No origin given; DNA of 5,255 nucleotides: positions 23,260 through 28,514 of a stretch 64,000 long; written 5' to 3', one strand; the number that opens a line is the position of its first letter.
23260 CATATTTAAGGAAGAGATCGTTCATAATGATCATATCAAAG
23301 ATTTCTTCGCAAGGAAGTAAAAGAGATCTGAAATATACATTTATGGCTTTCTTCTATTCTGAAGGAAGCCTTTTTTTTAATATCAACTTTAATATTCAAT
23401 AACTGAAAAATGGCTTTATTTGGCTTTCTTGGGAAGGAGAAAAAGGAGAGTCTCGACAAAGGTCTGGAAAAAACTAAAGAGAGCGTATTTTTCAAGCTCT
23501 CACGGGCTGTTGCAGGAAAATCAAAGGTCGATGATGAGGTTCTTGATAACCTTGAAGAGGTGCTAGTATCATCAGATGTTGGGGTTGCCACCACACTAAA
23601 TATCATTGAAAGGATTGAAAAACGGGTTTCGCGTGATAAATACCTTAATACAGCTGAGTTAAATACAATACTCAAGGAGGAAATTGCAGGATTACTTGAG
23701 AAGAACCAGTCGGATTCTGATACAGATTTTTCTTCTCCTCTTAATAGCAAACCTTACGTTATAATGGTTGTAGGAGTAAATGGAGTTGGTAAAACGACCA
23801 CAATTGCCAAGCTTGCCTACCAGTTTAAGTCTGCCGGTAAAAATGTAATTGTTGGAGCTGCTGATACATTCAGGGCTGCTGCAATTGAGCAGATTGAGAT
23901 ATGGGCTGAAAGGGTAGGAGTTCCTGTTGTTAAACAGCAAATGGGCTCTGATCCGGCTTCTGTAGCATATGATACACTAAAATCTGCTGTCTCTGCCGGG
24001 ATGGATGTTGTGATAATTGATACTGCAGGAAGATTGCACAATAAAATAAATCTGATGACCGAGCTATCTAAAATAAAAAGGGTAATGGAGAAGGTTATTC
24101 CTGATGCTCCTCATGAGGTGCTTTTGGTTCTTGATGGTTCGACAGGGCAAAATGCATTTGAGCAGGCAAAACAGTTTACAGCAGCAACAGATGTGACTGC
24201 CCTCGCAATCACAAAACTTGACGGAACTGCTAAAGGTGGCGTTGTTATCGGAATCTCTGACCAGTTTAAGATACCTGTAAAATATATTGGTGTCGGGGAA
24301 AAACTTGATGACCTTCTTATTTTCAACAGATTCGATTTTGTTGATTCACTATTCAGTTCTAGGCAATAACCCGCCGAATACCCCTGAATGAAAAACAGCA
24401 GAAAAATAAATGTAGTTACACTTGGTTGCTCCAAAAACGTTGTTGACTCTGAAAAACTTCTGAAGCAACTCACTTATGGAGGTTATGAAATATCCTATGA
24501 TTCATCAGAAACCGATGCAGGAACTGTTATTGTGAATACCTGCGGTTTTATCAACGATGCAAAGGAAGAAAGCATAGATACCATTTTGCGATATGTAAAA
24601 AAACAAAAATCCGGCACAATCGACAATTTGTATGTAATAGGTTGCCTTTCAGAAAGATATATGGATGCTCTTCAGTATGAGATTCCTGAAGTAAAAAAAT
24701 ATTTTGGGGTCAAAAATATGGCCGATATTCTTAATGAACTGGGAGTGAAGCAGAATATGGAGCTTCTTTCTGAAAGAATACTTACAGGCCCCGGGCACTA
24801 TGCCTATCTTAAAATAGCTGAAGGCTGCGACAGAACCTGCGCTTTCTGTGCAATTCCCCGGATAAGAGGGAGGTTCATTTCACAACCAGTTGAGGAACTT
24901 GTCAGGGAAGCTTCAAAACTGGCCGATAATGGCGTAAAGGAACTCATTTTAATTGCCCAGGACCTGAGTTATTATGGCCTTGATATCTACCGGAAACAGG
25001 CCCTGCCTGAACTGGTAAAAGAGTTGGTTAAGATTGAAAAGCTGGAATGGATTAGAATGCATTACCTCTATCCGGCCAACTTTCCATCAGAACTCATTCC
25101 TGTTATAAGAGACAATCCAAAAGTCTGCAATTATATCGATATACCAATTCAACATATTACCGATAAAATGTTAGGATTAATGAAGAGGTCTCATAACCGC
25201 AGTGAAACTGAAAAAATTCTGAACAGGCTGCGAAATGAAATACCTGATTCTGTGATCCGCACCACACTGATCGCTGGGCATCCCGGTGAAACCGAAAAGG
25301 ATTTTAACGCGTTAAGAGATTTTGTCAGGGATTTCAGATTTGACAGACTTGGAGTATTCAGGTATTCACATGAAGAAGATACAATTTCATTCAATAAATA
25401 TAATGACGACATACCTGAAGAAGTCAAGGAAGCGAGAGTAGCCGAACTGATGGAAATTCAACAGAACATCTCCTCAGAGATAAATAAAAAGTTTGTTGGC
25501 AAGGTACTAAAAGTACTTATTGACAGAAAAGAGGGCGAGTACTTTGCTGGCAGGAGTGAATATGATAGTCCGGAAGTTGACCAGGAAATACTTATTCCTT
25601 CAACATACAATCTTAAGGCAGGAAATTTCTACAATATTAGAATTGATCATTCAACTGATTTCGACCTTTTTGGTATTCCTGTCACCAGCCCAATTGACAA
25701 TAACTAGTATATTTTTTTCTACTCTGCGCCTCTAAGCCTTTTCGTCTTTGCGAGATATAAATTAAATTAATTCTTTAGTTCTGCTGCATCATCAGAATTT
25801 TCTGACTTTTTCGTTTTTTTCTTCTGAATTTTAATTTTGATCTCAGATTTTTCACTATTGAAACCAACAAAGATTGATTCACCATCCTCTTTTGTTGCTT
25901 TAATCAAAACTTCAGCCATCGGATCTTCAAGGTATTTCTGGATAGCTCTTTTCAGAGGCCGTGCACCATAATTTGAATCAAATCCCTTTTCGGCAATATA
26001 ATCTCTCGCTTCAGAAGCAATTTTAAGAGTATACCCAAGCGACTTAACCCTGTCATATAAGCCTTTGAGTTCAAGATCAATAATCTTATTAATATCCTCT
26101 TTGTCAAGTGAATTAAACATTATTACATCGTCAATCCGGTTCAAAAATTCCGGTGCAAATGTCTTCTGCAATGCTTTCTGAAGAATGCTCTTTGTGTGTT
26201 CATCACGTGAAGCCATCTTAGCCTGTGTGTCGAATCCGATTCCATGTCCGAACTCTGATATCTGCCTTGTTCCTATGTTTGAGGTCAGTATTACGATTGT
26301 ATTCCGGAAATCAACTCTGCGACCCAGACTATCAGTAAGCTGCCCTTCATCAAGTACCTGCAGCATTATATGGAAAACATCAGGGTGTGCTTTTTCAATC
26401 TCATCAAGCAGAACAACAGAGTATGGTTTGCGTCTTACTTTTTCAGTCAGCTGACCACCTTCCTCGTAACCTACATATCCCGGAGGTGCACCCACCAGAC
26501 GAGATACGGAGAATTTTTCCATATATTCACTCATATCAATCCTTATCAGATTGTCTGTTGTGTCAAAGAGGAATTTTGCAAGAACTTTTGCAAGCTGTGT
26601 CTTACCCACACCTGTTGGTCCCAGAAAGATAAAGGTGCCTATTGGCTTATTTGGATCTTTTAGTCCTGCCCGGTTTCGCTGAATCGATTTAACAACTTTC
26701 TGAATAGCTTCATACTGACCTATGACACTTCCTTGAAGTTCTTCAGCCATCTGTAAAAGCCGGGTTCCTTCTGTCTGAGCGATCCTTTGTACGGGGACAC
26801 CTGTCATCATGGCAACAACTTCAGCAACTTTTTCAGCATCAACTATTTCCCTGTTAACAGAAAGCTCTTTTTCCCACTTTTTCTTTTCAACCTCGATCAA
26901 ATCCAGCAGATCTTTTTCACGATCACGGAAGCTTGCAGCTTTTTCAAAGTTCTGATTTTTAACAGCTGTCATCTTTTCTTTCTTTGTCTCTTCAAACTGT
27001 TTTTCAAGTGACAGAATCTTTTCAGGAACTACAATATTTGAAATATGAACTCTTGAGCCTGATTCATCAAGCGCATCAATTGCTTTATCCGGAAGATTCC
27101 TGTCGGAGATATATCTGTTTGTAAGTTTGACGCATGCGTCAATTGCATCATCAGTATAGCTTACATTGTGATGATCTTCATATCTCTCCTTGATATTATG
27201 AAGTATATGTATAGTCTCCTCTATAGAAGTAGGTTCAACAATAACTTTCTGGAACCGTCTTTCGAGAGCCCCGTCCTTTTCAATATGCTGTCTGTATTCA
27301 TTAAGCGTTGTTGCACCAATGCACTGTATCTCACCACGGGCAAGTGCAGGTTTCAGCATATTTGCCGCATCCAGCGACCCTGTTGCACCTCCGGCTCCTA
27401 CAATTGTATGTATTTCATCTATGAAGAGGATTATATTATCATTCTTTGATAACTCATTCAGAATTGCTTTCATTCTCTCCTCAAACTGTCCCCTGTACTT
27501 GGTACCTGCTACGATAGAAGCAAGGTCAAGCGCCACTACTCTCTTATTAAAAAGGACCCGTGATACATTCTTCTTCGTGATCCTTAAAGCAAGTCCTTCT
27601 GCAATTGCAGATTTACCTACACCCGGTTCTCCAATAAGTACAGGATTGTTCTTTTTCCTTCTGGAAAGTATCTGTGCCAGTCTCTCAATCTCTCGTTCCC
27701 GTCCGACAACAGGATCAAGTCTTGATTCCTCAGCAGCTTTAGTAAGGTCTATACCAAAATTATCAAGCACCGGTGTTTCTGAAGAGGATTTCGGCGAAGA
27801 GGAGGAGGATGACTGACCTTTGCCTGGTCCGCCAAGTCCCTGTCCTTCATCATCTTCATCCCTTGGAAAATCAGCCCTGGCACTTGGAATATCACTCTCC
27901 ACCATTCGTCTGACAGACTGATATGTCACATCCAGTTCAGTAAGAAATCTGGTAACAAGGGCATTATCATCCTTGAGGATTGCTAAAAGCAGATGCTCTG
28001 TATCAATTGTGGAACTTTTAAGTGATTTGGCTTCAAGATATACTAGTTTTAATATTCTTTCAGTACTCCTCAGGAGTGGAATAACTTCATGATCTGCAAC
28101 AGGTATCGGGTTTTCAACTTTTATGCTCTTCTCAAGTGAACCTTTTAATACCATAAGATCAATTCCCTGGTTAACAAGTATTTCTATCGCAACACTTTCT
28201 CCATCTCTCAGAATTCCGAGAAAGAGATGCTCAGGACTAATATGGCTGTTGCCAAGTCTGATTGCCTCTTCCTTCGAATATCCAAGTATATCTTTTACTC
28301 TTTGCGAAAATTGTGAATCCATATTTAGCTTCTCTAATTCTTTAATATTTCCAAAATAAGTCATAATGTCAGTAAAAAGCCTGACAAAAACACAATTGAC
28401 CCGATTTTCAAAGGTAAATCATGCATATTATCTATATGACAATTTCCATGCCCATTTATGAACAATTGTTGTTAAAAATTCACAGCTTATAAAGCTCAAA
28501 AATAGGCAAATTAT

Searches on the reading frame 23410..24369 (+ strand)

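Call 59: search_protein_families(library=pfam, proteins=[window:23410-24369:+], max_evalue=0.00001)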
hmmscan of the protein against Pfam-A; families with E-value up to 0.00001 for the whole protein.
window:23410-24369:+ (319 aa): 4 families
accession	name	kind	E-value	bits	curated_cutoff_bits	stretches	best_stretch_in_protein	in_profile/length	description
PF00448.28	SRP54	-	1.2e-74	250.6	22.7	1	115-315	1-195/196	SRP54-type protein, GTPase domain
PF02881.24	SRP54_N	-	2.1e-14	53.9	22.4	1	29-92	4-75/75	SRP54-type protein, helical bundle domain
PF13604.12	AAA_30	-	5.9e-07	29.8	27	1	112-211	15-102/191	AAA domain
PF06414.18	Zeta_toxin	-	2.6e-06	27.5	22.3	1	109-206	10-103/199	Zeta toxin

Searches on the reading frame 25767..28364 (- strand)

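Call 8: search_protein_families(library=pfam, proteins=[window:25767-28364:-], max_evalue=0.01)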
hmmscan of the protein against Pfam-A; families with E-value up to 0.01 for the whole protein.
window:25767-28364:- (865 aa): 33 families (the best 25 are shown)
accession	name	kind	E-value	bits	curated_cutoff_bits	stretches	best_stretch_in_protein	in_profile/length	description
PF07724.20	AAA_2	-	1.5e-69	233.7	27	1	573-746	1-165/166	AAA domain (Cdc48 subfamily)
PF17871.7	AAA_lid_9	-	2e-31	108.4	22.8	1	380-481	1-102/104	AAA lid domain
PF10431.15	ClpB_D2-small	-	1.1e-24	86.7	21.9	1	753-831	1-79/81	C-terminal, D2-small domain, of ClpB protein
PF00004.35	AAA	-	1.6e-23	84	21.2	2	242-375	2-127/131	ATPase family associated with various cellular activities (AAA)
PF02861.25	Clp_N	-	6.2e-23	81.1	20.7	2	31-81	2-52/53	Clp amino terminal domain, pathogenicity island component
PF07728.20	AAA_5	-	1.8e-19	70.5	22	2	578-699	2-125/139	AAA domain (dynein-related subfamily)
PF00158.32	Sigma54_activat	-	1.2e-12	48.2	20.2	2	550-687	4-132/168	Sigma-54 interaction domain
PF13191.12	AAA_16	-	1.7e-11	45.4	32.6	1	219-282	2-85/167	AAA ATPase domain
PF13401.12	AAA_22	-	1.3e-08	35.6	27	1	237-333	4-100/130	AAA domain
PF20720.3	nSTAND3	-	1.8e-08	34.7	27.2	1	236-267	15-46/155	Novel STAND NTPase 3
PF01695.23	IstB_IS21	-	4e-07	30.2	24.1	1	223-302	77-152/238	IstB-like ATP binding protein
PF05621.17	TniB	-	1e-06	28.8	22.4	1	226-377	23-185/189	Bacterial TniB protein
PF13173.12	AAA_14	-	2.6e-06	27.9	27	0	242-331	6-75/129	AAA domain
PF05496.18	RuvB_N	-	2.7e-06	27.7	27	0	549-598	7-56/159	Holliday junction DNA helicase RuvB P-loop domain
PF01637.24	ATPase_2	-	7.6e-06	26.3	33.2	0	221-276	3-57/225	ATPase domain predominantly from Archaea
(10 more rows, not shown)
